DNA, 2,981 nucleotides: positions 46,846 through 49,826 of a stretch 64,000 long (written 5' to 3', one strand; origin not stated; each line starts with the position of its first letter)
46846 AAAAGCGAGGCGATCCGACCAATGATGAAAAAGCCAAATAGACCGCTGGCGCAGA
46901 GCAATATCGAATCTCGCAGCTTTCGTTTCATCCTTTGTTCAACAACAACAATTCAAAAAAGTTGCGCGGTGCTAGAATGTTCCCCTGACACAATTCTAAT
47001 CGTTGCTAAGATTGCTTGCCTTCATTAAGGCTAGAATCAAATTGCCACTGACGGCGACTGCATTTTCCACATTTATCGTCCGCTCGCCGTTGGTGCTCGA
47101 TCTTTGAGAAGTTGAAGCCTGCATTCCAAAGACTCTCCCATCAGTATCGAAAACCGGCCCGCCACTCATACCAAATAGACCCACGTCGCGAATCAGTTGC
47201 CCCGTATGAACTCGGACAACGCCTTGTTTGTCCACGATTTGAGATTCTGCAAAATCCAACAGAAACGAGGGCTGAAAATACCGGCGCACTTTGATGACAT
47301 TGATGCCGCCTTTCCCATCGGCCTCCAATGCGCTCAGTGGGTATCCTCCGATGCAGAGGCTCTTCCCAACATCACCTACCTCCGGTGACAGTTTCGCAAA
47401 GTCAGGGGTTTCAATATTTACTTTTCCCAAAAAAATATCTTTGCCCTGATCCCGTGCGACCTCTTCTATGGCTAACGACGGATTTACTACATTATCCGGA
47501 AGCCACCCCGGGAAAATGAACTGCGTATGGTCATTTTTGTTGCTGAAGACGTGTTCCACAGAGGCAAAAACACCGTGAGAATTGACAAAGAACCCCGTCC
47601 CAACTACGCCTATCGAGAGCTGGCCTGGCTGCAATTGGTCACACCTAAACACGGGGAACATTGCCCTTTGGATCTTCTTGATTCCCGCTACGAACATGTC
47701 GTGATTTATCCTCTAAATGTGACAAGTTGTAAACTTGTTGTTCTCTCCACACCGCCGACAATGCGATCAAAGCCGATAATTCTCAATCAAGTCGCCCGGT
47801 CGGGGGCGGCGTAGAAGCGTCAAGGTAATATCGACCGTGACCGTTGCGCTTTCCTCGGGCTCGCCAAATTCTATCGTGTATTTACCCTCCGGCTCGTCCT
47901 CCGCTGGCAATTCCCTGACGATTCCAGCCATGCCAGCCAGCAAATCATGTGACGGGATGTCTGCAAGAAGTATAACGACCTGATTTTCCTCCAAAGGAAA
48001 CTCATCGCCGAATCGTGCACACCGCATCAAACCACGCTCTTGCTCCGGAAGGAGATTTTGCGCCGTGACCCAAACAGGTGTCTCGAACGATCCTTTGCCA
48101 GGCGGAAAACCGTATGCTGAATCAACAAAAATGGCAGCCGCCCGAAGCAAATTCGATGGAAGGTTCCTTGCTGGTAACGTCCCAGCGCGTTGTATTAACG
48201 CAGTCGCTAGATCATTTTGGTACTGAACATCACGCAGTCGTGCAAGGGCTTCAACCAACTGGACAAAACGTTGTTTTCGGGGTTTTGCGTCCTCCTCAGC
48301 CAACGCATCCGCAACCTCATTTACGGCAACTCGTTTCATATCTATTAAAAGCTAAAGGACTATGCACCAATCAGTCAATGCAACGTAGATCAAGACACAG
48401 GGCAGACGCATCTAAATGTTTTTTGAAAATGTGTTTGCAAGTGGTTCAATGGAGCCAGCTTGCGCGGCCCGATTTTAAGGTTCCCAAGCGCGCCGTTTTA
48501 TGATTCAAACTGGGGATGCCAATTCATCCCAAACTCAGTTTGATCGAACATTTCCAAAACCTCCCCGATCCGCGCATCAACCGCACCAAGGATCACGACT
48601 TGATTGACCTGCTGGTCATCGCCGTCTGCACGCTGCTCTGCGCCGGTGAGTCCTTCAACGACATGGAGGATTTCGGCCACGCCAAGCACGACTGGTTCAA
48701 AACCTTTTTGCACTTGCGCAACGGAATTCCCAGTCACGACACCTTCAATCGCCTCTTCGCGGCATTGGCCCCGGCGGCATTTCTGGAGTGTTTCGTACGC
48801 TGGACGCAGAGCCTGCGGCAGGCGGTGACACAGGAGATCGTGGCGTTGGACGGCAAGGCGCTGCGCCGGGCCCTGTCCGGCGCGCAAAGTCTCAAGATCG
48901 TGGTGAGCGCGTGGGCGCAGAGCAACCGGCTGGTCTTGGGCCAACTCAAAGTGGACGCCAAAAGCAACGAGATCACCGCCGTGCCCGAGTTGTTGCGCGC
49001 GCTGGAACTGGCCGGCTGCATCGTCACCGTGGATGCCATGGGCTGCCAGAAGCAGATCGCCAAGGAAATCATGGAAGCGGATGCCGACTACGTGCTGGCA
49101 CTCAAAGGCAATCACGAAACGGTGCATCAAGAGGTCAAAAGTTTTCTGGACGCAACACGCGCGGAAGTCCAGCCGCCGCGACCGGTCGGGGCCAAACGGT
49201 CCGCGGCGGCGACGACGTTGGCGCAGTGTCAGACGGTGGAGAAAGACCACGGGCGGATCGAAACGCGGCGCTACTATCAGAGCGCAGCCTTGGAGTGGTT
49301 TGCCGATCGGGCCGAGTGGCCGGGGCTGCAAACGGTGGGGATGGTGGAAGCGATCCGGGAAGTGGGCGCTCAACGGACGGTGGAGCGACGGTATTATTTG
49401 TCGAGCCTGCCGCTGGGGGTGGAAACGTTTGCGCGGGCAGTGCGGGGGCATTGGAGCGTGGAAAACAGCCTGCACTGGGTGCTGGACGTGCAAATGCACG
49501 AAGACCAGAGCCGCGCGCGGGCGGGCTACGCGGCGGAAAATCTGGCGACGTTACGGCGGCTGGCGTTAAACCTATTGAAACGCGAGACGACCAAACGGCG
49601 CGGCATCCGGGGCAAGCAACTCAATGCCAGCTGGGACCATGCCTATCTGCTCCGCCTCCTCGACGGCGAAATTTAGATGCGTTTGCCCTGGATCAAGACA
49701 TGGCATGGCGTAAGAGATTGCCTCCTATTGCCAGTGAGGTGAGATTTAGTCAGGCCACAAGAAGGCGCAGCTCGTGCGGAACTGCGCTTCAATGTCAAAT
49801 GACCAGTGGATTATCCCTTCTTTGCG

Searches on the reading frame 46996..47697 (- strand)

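Call 42: search_protein_families(library=pfam, proteins=[window:46996-47697:-], max_evalue=0.01)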
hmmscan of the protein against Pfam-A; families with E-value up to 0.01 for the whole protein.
window:46996-47697:- (233 aa): 1 family
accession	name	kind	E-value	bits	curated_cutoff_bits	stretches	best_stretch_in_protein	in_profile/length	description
PF13365.12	Trypsin_2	-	2.6e-09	38.4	27.6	1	33-192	1-144/144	Trypsin-like peptidase domain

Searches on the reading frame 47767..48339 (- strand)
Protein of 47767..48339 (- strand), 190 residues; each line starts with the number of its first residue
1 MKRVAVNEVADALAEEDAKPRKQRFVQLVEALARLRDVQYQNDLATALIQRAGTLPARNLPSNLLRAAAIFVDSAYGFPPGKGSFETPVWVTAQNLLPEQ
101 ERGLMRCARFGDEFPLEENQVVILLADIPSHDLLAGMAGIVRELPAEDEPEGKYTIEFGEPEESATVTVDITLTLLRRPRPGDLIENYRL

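Call 42: search_protein_families(library=pfam, proteins=[window:47767-48339:-], max_evalue=0.01)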
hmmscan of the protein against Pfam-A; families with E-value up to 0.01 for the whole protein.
window:47767-48339:- (190 aa): 1 family
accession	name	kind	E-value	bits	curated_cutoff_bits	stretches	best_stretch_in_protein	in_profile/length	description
PF16277.11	DUF4926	-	0.00055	19.7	29.1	1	119-169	2-48/57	Domain of unknown function (DUF4926)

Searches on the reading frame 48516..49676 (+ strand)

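Call 42: search_protein_families(library=pfam, proteins=[window:48516-49676:+], max_evalue=0.01)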
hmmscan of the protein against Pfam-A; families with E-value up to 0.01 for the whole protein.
window:48516-49676:+ (386 aa): 3 families
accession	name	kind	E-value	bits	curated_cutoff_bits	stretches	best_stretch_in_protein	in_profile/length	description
PF13808.11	DDE_Tnp_1_assoc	-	2e-31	108.4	32.3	1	10-97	1-88/88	DDE_Tnp_1-associated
PF01609.27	DDE_Tnp_1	-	4.5e-18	66.2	23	1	109-353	7-200/200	Transposase DDE domain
PF13701.12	DDE_Tnp_1_4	-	6.8e-05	21.7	34.7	0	15-102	43-123/435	Transposase DDE domain group 1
